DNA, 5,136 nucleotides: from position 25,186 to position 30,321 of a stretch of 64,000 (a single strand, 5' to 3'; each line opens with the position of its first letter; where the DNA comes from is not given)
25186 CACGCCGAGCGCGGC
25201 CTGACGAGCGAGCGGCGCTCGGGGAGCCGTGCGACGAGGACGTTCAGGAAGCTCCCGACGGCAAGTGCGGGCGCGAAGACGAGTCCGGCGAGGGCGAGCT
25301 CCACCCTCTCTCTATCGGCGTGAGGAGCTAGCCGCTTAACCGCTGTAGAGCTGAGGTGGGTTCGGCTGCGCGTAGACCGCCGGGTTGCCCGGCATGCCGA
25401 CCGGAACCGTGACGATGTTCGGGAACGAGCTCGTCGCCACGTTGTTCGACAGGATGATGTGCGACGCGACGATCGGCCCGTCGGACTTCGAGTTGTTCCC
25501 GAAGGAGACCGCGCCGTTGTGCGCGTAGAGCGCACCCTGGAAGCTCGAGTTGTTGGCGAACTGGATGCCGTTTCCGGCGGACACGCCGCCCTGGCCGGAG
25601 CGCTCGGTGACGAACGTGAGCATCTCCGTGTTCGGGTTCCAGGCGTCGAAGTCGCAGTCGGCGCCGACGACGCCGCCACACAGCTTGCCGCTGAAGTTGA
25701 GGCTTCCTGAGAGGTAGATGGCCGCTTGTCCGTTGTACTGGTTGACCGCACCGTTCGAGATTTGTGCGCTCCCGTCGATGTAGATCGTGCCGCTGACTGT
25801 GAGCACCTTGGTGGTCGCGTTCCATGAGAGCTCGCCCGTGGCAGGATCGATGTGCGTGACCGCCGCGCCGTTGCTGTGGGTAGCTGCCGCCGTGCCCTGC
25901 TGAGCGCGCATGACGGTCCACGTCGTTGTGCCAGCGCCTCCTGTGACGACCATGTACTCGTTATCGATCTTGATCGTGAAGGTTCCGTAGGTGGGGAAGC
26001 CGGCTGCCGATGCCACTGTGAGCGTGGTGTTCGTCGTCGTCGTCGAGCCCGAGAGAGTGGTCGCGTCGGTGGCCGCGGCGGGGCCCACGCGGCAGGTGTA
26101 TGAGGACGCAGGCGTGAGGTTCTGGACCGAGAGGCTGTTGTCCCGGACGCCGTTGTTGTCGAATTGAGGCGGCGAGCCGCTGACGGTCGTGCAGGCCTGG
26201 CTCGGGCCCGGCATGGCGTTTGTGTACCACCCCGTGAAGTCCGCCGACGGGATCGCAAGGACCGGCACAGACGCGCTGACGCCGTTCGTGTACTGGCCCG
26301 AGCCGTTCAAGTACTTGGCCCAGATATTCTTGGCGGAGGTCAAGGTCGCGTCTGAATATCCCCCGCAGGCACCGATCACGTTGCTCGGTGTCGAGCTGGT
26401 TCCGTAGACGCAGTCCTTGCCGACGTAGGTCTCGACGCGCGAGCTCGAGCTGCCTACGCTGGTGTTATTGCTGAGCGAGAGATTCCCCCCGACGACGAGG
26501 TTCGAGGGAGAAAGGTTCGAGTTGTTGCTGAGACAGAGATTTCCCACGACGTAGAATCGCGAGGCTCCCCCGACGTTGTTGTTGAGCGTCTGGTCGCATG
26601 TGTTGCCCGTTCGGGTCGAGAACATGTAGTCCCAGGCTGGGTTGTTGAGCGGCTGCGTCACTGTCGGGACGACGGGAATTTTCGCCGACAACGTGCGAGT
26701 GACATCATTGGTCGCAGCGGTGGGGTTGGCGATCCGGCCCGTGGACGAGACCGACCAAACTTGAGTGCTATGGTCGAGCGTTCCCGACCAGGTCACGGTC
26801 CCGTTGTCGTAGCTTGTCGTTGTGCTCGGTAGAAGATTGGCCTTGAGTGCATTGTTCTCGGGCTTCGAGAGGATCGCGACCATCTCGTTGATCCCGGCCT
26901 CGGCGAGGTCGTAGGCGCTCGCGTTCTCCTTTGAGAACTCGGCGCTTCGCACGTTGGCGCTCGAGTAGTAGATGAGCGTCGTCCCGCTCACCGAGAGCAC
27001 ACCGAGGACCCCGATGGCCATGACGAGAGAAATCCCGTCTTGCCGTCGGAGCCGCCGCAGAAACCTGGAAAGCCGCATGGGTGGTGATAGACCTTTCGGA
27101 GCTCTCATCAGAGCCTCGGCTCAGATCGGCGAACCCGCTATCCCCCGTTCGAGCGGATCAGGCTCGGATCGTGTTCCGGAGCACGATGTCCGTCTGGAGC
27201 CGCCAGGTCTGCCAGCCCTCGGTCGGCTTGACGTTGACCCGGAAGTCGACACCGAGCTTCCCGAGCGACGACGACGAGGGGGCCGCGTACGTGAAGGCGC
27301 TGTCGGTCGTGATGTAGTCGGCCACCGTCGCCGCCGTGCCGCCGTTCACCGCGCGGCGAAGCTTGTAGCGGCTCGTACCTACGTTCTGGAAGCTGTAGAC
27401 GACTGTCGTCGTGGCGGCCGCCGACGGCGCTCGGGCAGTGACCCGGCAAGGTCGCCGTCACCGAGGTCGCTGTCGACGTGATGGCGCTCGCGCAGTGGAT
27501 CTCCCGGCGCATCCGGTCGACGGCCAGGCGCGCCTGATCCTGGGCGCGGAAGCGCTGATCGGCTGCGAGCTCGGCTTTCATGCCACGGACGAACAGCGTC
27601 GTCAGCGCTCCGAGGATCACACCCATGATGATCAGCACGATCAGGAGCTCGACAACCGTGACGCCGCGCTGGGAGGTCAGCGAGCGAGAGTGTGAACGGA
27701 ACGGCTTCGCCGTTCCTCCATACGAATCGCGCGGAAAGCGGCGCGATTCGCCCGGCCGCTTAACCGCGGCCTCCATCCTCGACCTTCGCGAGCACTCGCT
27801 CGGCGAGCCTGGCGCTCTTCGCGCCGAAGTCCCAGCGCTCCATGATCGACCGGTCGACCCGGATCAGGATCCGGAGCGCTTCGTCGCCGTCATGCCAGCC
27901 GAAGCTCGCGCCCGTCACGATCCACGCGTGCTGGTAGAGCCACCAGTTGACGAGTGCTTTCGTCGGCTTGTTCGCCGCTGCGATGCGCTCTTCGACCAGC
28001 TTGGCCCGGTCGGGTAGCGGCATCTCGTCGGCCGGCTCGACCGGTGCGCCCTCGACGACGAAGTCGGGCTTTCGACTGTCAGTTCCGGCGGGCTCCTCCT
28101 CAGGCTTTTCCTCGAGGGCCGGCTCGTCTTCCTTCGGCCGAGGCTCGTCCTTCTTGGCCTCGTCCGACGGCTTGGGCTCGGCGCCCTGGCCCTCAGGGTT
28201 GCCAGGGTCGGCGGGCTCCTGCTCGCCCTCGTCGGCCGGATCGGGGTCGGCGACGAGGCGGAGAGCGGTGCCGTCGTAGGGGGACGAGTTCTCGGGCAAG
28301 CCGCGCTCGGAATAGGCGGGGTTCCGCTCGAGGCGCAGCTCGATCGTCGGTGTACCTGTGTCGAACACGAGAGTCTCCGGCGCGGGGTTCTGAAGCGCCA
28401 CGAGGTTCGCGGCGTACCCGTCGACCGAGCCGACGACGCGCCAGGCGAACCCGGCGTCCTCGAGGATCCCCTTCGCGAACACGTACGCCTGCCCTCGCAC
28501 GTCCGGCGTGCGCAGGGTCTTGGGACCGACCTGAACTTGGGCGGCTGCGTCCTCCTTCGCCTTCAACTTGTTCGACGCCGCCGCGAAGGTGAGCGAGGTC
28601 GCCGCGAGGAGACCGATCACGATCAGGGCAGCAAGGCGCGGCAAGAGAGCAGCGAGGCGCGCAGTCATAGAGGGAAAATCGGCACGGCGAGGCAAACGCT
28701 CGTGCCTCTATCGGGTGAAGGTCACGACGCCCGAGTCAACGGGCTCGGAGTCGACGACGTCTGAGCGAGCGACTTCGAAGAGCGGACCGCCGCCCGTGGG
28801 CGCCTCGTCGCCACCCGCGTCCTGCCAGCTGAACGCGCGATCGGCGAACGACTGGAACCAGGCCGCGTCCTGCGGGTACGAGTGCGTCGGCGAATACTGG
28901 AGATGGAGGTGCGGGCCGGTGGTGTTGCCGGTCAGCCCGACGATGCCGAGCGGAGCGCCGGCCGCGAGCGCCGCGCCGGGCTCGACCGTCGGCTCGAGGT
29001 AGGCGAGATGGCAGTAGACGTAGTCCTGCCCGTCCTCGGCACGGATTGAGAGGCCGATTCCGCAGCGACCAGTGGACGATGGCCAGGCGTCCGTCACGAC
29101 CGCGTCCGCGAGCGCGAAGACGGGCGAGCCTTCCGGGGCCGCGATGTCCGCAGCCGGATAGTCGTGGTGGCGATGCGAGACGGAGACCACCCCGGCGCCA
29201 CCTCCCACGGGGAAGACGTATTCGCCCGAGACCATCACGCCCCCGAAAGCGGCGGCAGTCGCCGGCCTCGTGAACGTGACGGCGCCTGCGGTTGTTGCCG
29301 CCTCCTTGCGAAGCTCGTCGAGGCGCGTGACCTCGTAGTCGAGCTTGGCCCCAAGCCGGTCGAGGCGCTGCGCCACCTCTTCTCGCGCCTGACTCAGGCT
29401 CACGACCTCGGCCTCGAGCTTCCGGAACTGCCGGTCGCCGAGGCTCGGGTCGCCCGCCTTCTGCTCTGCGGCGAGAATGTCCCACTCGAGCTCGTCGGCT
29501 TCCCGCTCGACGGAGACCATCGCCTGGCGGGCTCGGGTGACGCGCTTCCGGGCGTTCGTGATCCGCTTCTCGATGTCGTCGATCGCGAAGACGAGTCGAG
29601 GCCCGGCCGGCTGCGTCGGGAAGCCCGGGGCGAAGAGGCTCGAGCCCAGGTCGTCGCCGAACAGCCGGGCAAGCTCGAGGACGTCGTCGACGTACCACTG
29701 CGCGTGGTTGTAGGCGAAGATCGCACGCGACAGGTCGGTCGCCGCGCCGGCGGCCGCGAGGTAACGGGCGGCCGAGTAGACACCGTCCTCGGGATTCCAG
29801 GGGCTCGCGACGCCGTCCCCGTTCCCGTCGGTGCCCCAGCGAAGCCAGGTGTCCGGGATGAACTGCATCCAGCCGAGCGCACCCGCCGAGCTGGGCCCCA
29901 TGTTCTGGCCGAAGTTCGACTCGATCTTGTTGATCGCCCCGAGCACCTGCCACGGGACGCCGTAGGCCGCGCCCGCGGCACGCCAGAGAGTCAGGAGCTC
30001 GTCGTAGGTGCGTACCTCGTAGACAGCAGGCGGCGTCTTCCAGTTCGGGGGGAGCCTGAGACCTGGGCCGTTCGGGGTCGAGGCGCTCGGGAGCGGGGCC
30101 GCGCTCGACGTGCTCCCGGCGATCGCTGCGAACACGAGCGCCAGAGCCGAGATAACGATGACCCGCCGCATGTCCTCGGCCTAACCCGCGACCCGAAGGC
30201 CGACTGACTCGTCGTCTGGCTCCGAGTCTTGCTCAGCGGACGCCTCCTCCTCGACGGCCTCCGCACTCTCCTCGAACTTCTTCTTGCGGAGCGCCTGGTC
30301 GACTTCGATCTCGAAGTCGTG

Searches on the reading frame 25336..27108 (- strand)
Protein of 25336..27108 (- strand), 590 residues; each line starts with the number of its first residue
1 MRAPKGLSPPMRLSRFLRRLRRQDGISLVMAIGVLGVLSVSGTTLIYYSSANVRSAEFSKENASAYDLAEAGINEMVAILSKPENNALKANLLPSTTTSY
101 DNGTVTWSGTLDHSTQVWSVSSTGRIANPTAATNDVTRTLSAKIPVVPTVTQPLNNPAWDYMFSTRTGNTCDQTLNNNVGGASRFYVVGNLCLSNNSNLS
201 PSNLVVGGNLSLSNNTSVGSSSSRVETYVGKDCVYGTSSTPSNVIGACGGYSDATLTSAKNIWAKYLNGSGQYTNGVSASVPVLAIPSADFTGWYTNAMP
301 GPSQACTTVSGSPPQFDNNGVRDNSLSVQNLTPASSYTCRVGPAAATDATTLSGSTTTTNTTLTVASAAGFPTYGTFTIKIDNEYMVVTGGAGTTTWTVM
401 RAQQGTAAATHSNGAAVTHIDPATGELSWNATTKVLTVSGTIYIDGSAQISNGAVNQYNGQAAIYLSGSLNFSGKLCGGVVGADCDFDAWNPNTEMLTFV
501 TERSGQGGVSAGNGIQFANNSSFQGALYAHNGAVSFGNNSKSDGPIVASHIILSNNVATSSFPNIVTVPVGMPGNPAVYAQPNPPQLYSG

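Call 6: search_protein_families(library=pfam, proteins=[window:25336-27108:-], max_evalue=0.01)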
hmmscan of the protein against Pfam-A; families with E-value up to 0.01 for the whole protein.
window:25336-27108:- (590 aa): 2 families
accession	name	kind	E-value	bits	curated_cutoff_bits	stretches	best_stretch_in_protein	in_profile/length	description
PF23981.1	DUF7305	-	0.00092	19.6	27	1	437-556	75-173/185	Domain of unknown function (DUF7305)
PF14341.11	PilX_N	-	0.0066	16.8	25.5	1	25-73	2-50/51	PilX N-terminal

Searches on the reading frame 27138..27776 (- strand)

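Call 6: search_protein_families(library=pfam, proteins=[window:27138-27776:-], max_evalue=0.01)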
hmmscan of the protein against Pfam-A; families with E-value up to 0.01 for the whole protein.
window:27138-27776:- (212 aa): 1 family
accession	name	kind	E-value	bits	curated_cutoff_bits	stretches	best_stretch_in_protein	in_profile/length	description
PF07963.17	N_methyl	-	0.00011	22.1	21.2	1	35-58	3-26/27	Prokaryotic N-terminal methylation motif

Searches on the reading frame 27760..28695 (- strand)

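Call 6: search_protein_families(library=pfam, proteins=[window:27760-28695:-], max_evalue=0.01)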
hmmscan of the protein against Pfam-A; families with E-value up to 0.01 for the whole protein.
window:27760-28695:- (311 aa): 1 family
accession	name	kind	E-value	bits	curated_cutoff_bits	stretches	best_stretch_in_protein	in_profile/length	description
PF03793.24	PASTA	-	4.6e-05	23.7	23.2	1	64-122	4-62/64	PASTA domain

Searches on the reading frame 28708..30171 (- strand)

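Call 6: search_protein_families(library=pfam, proteins=[window:28708-30171:-], max_evalue=0.01)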
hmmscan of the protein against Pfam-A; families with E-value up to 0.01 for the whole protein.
window:28708-30171:- (487 aa): 4 families
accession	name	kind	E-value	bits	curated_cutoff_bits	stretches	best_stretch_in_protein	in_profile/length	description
PF13406.11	SLT_2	-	3.2e-17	63.1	24.3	2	94-142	151-200/292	Transglycosylase SLT domain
PF01551.29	Peptidase_M23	-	2e-15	57.2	28.7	1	340-427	5-88/96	Peptidase family M23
PF01464.25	SLT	-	2e-10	40.7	21.3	1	62-158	2-98/117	Transglycosylase SLT domain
PF12795.12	MscS_porin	-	0.0002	21.5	34.4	1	198-291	102-193/238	Mechanosensitive ion channel porin domain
